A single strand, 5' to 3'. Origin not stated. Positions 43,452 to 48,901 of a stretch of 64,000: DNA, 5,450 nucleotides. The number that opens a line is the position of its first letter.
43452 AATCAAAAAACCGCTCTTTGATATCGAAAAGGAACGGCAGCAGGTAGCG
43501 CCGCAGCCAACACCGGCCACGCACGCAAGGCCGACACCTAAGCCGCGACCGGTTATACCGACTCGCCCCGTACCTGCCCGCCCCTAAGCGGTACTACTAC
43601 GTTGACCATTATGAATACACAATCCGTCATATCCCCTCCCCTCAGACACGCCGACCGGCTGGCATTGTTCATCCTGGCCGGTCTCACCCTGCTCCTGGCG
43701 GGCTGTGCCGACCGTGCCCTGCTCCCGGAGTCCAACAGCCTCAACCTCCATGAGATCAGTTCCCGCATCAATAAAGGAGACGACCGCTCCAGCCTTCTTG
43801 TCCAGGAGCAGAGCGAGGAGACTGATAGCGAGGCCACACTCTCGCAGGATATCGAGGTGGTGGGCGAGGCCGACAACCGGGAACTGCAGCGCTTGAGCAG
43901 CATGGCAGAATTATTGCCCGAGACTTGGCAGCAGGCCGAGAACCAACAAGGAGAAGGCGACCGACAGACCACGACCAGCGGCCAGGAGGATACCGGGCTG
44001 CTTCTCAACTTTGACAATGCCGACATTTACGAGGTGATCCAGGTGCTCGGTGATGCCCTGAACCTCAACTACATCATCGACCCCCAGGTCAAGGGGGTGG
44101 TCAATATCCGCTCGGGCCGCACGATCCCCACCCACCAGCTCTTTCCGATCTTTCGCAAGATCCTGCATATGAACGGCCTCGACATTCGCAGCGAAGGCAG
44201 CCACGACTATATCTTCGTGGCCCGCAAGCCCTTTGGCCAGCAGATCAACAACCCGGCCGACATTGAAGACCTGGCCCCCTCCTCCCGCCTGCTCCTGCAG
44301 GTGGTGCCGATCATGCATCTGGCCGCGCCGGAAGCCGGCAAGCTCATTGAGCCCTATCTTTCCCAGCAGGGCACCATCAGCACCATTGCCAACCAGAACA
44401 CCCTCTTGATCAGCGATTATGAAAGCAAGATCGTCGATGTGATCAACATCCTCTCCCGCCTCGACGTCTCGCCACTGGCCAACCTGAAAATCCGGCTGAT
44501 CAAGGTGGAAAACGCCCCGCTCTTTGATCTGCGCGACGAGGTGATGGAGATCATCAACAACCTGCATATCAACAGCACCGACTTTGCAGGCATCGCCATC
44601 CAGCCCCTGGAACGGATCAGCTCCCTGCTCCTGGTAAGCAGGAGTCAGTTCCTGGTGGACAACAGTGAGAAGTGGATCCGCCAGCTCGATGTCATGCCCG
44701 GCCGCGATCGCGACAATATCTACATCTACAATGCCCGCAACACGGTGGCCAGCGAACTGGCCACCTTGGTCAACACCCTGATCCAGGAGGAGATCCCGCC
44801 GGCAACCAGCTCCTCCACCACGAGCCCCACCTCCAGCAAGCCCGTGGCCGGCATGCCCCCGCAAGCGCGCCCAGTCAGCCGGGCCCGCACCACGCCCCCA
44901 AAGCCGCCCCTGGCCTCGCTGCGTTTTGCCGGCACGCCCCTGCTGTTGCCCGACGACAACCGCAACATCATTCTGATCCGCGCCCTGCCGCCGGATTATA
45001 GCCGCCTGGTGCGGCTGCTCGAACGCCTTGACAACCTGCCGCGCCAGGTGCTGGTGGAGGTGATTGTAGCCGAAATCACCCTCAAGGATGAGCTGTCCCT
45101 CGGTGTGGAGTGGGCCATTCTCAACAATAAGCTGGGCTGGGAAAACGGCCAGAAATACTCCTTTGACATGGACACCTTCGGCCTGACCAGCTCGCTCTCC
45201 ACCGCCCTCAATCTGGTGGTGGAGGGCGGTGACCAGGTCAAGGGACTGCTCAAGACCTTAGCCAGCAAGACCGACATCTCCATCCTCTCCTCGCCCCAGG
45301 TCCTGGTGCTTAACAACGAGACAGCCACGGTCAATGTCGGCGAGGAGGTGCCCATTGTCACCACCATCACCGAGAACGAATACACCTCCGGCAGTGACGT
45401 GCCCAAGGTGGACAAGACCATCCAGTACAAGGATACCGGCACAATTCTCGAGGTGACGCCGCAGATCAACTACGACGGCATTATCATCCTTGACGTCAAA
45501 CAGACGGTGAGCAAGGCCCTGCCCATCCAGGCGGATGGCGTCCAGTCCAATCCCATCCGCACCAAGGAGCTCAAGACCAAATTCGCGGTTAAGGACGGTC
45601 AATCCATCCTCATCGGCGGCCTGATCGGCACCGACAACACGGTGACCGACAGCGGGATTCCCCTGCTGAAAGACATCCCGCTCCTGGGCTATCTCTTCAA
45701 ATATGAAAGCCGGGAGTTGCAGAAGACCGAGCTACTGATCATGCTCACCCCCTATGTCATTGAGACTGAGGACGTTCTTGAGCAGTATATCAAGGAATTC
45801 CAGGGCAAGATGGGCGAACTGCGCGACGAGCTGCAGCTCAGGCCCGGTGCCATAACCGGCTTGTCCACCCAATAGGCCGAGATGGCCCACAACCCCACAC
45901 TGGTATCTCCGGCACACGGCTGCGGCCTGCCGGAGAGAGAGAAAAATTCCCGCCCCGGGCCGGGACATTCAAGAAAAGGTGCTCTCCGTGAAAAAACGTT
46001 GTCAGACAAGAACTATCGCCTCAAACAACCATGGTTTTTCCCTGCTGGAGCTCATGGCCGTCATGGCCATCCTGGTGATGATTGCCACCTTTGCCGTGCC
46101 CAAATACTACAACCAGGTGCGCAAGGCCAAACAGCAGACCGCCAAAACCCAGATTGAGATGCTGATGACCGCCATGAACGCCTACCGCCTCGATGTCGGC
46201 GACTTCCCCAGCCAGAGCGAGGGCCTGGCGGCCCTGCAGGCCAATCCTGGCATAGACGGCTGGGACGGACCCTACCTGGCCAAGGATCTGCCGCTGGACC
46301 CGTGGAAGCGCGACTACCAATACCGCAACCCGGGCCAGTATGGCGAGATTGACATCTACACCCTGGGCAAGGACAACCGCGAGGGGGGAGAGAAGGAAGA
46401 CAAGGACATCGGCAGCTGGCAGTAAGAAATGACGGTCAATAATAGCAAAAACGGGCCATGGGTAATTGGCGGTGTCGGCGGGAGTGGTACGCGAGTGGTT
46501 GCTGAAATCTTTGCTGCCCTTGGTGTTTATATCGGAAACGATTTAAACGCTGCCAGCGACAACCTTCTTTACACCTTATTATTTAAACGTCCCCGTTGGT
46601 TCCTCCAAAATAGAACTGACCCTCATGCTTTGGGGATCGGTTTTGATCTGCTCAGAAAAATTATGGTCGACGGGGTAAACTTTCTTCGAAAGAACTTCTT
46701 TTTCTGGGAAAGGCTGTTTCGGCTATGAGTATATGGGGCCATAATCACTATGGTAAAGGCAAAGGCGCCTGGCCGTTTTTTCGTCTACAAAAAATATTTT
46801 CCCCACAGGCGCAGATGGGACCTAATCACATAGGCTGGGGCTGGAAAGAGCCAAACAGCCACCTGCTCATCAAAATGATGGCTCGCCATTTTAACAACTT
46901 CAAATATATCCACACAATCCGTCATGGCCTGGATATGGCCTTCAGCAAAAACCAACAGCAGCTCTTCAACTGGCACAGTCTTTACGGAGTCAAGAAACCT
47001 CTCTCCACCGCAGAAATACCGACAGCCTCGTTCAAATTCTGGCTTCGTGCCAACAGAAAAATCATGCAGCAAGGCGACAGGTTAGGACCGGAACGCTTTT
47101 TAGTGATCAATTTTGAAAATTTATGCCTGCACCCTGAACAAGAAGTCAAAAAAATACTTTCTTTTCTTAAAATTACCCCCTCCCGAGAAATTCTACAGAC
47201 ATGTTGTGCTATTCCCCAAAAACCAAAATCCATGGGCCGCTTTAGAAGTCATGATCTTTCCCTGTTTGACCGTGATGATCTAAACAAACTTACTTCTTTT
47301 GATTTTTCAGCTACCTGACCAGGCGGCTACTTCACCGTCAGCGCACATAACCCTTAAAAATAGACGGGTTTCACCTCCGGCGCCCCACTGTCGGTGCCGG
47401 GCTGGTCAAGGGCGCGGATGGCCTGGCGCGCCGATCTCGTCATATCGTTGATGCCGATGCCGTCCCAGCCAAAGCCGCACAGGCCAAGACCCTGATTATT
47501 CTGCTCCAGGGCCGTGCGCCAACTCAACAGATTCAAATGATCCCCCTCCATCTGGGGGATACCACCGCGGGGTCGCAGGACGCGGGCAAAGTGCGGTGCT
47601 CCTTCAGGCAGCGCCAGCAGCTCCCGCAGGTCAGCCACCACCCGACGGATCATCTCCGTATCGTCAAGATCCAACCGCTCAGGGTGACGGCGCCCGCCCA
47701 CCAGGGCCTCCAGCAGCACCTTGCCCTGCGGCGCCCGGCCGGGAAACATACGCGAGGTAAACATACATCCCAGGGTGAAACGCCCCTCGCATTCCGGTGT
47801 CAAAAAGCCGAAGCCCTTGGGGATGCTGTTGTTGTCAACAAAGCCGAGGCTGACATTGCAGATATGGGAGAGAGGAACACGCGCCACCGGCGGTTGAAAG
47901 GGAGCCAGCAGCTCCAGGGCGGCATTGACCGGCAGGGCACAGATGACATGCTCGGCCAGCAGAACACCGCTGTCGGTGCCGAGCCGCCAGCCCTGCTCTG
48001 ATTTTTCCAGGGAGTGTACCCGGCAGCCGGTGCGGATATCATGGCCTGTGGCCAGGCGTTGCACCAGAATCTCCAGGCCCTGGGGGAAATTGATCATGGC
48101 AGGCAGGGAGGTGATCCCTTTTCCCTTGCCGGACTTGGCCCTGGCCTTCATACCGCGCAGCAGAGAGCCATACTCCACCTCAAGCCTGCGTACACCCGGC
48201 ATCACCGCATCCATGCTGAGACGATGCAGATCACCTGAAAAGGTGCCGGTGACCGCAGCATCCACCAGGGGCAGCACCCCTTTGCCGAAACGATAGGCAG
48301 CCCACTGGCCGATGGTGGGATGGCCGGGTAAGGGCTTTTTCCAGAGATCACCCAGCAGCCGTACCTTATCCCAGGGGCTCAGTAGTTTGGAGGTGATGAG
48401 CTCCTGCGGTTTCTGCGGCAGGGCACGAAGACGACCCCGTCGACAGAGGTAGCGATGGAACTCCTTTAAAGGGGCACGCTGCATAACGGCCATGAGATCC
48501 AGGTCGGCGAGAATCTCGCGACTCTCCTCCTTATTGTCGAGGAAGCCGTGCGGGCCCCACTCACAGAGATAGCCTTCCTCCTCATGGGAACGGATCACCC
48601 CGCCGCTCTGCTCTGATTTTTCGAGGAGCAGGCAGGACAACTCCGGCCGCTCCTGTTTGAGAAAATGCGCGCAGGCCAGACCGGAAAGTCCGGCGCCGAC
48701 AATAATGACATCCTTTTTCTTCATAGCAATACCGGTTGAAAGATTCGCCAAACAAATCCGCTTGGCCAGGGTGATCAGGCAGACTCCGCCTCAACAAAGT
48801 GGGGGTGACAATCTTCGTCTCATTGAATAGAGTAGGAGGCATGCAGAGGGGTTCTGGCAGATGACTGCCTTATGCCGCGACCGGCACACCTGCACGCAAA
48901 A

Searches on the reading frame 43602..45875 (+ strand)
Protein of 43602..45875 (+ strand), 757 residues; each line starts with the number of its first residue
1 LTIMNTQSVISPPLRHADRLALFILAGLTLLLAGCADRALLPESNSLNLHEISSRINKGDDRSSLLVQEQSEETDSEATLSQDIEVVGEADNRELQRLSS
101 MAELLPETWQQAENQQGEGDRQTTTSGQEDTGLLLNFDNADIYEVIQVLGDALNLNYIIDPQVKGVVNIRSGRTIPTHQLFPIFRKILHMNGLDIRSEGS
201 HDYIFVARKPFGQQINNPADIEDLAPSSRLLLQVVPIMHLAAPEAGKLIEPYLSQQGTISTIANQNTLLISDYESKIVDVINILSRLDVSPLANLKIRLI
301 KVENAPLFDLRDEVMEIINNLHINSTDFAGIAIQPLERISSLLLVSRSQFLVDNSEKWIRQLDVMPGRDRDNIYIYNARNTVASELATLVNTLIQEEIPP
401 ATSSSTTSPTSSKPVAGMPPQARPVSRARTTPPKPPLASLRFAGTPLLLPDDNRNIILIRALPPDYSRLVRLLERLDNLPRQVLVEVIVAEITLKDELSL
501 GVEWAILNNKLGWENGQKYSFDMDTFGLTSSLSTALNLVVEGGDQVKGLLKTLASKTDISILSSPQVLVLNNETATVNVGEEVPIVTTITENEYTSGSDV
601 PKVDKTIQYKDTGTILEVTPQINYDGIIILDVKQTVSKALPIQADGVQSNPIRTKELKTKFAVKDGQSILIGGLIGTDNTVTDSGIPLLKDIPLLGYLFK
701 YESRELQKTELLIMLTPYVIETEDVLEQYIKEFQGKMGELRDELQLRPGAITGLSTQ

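Call 9: search_protein_families(library=pfam, proteins=[window:43602-45875:+], max_evalue=0.001)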
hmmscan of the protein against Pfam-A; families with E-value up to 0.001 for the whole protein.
window:43602-45875:+ (757 aa): 3 families
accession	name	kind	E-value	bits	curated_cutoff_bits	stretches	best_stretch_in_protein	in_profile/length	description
PF00263.26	Secretin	-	1e-46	159.1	27.5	1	553-721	2-169/169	Bacterial type II and III secretion system protein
PF21305.2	type_II_gspD_N0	-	9e-16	57.9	27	1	135-195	1-61/71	GspD-like, N0 domain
PF03958.22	Secretin_N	-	2.2e-11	44.2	28.2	1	233-291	2-67/69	Bacterial type II/III secretion system short domain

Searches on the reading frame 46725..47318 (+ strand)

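Call 9: search_protein_families(library=pfam, proteins=[window:46725-47318:+], max_evalue=0.001)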
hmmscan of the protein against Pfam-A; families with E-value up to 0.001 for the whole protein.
window:46725-47318:+ (197 aa): 2 families
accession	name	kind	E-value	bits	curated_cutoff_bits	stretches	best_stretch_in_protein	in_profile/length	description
PF13469.12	Sulfotransfer_3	-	1.8e-16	61.5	27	1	39-150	105-212/216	Sulfotransferase family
PF00685.33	Sulfotransfer_1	-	1.4e-06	28.4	22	1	45-160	75-191/255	Sulfotransferase domain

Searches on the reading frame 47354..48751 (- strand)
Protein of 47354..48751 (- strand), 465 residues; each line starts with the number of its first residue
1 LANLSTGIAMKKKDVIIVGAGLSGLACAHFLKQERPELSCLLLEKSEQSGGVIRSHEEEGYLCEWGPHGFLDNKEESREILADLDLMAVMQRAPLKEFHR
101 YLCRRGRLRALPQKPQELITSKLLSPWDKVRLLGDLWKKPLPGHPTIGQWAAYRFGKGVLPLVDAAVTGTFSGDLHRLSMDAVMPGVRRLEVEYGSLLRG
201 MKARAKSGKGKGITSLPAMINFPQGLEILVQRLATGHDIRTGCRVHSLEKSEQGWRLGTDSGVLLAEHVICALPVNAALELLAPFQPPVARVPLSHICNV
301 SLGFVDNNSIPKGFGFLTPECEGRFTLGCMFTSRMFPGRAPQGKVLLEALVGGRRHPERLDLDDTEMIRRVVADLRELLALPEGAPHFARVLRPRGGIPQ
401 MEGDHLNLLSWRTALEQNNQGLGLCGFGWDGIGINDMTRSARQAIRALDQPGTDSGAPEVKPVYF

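Call 9: search_protein_families(library=pfam, proteins=[window:47354-48751:-], max_evalue=0.001)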
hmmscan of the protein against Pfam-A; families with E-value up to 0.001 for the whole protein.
window:47354-48751:- (465 aa): 7 families
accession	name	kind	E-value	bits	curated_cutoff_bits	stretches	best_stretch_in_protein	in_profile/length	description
PF01593.30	Amino_oxidase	-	1.1e-36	127.6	19.8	1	22-394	1-378/443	Flavin containing amine oxidoreductase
PF13450.12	NAD_binding_8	-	3.2e-15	56.6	21.9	1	17-83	1-67/68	NAD(P)-binding Rossmann-like domain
PF01266.30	DAO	-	7.2e-12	45.9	27.9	2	14-50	1-35/353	FAD dependent oxidoreductase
PF01946.23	Thi4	-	2e-06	27.6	26.2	1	10-51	15-55/235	Thi4 family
PF00890.30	FAD_binding_2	-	5.4e-06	26.3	20.4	1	14-54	1-37/414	FAD binding domain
PF13738.12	Pyr_redox_3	-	0.00016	21.5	30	0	16-49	1-32/305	Pyridine nucleotide-disulphide oxidoreductase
PF05834.18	Lycopene_cycl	-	0.00068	19.3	23.4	0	14-48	1-35/380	Lycopene cyclase protein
